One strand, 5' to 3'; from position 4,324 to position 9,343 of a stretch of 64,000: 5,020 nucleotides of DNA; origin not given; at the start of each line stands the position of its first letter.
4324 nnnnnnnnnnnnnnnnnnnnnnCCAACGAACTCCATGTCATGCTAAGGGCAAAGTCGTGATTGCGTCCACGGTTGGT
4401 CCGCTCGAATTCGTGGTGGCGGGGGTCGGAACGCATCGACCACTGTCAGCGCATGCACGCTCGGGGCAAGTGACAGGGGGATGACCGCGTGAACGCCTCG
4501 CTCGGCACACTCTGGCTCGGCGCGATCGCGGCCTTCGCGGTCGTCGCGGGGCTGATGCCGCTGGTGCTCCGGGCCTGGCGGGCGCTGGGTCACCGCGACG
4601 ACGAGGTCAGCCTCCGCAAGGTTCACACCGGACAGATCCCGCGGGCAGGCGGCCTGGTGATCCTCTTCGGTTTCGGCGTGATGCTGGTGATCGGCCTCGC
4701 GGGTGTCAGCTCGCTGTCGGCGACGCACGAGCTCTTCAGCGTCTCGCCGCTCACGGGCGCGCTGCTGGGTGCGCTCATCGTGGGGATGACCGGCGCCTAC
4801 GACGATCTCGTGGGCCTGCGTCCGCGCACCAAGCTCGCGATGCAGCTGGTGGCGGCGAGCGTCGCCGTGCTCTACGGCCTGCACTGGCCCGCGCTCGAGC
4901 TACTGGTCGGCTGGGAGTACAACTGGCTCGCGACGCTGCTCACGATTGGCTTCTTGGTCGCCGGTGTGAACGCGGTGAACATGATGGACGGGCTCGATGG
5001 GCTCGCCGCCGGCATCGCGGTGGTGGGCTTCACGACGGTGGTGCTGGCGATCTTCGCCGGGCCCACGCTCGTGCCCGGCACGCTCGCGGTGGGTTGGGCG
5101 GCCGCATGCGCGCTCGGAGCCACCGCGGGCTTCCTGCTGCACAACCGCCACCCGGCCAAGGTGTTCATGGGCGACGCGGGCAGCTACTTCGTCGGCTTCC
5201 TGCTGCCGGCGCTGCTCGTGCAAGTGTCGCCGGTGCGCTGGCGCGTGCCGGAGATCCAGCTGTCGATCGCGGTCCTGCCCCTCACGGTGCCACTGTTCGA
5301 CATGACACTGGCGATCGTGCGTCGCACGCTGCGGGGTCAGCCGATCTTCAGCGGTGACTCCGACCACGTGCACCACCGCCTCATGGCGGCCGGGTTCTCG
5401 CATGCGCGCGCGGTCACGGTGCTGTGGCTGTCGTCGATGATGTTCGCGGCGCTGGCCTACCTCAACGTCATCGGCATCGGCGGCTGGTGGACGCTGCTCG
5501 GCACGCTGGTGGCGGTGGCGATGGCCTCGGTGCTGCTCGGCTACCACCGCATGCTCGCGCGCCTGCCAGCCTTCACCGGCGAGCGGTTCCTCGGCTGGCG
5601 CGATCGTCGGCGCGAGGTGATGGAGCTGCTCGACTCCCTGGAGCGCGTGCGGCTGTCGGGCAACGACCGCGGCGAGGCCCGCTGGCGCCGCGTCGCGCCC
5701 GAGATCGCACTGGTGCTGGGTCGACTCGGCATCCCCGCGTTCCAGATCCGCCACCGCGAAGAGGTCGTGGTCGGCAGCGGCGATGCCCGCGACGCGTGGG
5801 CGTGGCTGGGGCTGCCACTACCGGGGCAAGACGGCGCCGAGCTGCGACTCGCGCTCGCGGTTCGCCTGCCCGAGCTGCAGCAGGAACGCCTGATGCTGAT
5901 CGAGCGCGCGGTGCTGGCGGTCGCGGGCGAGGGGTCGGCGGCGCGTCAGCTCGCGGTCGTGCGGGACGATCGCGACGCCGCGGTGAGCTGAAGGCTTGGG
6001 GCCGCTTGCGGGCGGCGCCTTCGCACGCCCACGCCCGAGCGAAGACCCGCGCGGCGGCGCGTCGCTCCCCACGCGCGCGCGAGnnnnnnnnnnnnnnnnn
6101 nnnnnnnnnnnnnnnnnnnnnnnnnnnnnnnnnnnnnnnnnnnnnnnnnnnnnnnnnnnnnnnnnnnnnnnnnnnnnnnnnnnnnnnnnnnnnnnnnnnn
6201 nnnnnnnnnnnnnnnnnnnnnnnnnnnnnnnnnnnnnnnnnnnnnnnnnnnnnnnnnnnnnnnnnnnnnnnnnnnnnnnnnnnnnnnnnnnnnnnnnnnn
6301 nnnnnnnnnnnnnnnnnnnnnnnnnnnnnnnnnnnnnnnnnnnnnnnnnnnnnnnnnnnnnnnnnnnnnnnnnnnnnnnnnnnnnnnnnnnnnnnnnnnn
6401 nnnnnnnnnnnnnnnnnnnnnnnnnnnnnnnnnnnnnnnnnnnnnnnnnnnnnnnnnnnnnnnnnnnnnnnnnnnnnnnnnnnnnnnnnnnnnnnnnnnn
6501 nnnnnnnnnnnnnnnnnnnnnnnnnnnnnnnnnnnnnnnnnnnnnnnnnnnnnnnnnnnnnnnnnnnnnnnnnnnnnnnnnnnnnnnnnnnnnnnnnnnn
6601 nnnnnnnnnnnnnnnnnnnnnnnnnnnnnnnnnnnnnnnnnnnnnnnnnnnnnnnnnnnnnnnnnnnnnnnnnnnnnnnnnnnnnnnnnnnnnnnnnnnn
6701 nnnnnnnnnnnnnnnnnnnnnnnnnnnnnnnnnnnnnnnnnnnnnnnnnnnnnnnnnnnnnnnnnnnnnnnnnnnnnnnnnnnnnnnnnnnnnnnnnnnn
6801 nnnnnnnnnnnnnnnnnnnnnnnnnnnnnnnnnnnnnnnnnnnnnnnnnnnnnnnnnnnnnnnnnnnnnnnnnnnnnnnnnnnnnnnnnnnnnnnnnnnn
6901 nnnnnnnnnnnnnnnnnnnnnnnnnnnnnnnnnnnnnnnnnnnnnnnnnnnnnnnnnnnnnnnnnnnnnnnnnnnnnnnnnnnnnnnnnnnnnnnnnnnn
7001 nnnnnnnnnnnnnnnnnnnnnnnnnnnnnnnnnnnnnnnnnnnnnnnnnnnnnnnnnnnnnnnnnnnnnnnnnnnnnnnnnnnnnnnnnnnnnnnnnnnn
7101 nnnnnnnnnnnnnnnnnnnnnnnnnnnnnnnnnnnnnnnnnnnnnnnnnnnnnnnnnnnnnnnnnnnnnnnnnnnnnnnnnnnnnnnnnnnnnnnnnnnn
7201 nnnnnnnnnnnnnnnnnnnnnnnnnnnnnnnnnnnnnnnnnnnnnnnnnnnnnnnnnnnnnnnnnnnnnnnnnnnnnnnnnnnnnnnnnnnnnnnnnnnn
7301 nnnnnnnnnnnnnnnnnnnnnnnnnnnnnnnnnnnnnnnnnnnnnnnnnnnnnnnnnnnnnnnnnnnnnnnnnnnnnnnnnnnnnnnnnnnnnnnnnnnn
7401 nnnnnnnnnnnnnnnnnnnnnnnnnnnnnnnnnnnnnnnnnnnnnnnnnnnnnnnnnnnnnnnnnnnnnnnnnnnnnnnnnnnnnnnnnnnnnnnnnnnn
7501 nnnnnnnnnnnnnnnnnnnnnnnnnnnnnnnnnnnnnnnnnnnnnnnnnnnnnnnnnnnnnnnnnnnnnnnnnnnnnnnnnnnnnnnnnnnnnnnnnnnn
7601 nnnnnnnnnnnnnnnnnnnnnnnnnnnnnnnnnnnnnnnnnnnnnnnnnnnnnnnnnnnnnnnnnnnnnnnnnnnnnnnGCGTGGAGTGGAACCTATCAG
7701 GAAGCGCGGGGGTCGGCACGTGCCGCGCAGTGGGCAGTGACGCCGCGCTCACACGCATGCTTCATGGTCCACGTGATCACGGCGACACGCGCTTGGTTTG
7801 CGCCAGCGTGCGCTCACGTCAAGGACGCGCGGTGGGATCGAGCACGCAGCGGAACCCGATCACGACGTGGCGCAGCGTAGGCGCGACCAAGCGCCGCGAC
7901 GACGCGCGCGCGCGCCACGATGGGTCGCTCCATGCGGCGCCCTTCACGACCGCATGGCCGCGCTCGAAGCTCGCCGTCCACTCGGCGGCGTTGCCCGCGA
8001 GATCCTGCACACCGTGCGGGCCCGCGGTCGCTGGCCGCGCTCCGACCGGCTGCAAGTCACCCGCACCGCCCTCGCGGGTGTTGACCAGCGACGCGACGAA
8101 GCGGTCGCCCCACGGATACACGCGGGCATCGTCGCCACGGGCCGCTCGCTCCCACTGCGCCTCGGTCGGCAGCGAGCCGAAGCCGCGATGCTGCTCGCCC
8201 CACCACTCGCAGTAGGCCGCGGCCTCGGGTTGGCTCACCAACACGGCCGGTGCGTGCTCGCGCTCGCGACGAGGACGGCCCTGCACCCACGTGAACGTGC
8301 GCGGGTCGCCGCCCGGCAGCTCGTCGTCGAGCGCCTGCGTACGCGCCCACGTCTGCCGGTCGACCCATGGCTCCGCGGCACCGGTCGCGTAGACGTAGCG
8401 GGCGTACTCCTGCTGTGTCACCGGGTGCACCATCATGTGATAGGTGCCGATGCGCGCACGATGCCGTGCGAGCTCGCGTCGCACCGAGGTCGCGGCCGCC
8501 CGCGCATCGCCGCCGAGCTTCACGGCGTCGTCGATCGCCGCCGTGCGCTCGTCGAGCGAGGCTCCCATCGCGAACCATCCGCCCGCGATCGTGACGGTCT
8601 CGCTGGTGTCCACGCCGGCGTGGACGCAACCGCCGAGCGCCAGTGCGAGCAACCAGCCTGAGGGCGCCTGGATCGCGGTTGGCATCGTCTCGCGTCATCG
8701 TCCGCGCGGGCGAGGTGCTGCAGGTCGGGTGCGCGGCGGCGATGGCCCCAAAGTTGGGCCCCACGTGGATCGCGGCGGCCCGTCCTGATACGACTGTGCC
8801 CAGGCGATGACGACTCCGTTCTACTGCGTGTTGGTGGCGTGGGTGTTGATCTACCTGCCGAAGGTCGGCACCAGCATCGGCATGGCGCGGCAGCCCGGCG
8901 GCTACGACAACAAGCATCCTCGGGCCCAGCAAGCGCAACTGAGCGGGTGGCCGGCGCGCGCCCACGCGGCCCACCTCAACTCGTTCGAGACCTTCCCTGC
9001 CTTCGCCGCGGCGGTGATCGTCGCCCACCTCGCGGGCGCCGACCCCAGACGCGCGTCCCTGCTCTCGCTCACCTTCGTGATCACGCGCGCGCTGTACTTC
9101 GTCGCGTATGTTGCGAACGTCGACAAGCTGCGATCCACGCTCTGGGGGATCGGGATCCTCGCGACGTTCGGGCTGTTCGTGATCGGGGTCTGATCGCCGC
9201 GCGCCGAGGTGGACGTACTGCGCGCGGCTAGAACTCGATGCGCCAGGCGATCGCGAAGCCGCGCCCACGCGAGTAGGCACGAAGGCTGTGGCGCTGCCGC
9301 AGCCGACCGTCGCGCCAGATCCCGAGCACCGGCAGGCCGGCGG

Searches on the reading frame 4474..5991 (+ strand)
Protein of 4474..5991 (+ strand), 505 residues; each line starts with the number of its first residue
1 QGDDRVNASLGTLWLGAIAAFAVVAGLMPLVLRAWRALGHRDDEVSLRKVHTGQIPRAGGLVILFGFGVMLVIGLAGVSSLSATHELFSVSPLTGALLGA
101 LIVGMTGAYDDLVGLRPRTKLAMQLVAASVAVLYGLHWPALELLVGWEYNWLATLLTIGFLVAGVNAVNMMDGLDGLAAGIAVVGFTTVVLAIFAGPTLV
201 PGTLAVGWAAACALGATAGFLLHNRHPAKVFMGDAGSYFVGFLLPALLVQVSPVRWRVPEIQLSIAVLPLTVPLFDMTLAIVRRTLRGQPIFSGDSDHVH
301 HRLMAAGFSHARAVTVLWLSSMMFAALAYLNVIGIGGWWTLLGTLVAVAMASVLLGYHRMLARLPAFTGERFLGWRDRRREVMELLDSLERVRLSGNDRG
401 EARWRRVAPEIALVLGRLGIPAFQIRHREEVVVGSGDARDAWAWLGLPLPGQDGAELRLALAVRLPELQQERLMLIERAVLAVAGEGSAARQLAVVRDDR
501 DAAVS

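Call 66: search_protein_families(library=pfam, proteins=[window:4474-5991:+], max_evalue=0.001)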
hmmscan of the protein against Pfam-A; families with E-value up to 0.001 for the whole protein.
window:4474-5991:+ (505 aa): 1 family
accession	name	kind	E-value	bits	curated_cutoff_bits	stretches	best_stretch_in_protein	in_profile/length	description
PF00953.26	Glycos_transf_4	-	1.7e-34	119.6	27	1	94-250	2-158/160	Glycosyl transferase family 4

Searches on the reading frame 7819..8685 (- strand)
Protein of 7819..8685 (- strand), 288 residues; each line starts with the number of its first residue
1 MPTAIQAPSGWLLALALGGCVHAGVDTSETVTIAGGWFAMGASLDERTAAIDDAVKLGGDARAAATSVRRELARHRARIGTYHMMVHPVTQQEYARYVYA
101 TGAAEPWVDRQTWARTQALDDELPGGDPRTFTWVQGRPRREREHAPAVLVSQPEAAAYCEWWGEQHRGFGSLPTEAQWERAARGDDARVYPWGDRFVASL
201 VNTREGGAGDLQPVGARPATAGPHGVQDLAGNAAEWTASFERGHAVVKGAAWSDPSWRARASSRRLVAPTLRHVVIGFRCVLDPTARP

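Call 3: search_protein_families(library=pfam, proteins=[window:7819-8685:-], max_evalue=0.01)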
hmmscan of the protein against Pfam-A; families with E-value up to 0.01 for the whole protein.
window:7819-8685:- (288 aa): 1 family
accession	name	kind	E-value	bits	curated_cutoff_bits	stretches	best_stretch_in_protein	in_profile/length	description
PF03781.23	FGE-sulfatase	-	7.9e-35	121.2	23.3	1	28-281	3-254/255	Sulfatase-modifying factor enzyme 1-like domain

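Call 4: search_protein_families(library=ncbifam, proteins=[window:7819-8685:-], max_evalue=0.01)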
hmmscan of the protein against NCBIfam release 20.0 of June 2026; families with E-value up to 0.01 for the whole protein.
window:7819-8685:- (288 aa): 6 families
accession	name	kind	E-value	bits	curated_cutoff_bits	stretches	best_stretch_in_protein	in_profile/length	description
TIGR03440.2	egtB_TIGR03440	equivalog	2.8e-16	59.6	360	1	53-280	179-412/413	ergothioneine biosynthesis protein EgtB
NF041186.1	SenA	equivalog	5.2e-16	59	420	1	70-281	192-381/382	selenoneine synthase SenA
TIGR03525.2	GldK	equivalog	2.1e-11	43.8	350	1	146-239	221-336/408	T9SS ring complex lipoprotein PorK/GldK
NF051459.1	pyoverdine_PvdO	equivalog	3.4e-06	26.4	500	1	125-255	96-236/280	dihydropyoverdine dehydrogenase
TIGR04344.1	ovoA_Nterm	equivalog_domain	6e-06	25.4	400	1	53-238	196-381/444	5-histidylcysteine sulfoxide synthase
TIGR03524.1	GldJ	equivalog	0.00042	19.1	458.2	0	246-283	508-545/559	gliding motility lipoprotein GldJ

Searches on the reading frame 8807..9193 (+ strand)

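Call 3: search_protein_families(library=pfam, proteins=[window:8807-9193:+], max_evalue=0.01)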
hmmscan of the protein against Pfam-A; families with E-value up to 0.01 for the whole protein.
window:8807-9193:+ (128 aa): 1 family
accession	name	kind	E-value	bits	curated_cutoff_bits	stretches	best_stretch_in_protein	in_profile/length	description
PF01124.23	MAPEG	-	1.3e-28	100.2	23.4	1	4-126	2-126/129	MAPEG family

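Call 4: search_protein_families(library=ncbifam, proteins=[window:8807-9193:+], max_evalue=0.01)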
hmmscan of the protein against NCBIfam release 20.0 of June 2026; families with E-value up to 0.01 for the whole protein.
window:8807-9193:+ (128 aa): 0 families
